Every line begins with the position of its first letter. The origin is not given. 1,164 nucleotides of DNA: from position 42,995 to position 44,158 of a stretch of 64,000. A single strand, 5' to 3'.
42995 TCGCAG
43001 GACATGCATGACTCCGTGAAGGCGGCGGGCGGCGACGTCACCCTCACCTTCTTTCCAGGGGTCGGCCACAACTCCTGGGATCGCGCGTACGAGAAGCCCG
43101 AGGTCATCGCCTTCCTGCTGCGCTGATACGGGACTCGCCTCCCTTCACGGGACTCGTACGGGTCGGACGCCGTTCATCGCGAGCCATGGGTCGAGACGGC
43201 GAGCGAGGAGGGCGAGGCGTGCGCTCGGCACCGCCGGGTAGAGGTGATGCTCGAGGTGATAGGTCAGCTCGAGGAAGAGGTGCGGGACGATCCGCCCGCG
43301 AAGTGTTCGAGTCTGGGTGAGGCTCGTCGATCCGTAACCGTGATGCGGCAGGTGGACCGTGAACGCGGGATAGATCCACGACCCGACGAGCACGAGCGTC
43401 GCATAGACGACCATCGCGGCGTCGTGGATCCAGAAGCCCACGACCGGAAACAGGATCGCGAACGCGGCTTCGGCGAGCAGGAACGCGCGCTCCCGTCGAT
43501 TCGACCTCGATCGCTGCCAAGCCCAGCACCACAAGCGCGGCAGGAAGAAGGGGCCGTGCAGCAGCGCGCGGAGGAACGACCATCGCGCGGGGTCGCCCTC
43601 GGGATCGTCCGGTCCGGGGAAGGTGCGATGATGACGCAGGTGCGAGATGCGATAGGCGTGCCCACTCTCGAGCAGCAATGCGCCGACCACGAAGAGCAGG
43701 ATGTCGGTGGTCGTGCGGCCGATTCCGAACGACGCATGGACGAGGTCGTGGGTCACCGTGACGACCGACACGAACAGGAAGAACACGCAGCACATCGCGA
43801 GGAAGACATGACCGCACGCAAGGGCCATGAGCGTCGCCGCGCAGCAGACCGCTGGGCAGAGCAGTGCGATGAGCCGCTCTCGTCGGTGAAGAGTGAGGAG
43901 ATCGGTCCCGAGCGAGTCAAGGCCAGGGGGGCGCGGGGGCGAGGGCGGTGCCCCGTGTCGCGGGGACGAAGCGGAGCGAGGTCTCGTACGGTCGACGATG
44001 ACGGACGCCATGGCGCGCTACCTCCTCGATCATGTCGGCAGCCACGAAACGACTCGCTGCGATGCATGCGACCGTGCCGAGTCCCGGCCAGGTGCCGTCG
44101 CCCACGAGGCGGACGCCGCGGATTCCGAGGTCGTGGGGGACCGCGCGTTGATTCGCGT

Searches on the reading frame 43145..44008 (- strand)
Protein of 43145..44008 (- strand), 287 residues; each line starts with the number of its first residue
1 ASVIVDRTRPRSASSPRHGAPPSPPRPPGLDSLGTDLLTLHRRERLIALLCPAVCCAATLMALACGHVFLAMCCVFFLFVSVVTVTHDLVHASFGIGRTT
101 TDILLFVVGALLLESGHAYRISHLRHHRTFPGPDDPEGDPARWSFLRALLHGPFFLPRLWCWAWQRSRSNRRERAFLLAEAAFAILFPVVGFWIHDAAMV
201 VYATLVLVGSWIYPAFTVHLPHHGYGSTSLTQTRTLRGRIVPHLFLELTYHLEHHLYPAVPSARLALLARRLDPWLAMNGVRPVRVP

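Call 114: search_protein_families(library=pfam, proteins=[window:43145-44008:-], max_evalue=0.001)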
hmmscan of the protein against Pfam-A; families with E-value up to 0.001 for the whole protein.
window:43145-44008:- (287 aa): 1 family
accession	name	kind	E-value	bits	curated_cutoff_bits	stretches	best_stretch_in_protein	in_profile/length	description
PF00487.30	FA_desaturase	-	2.1e-23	83.9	29.7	1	68-280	10-246/253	Fatty acid desaturase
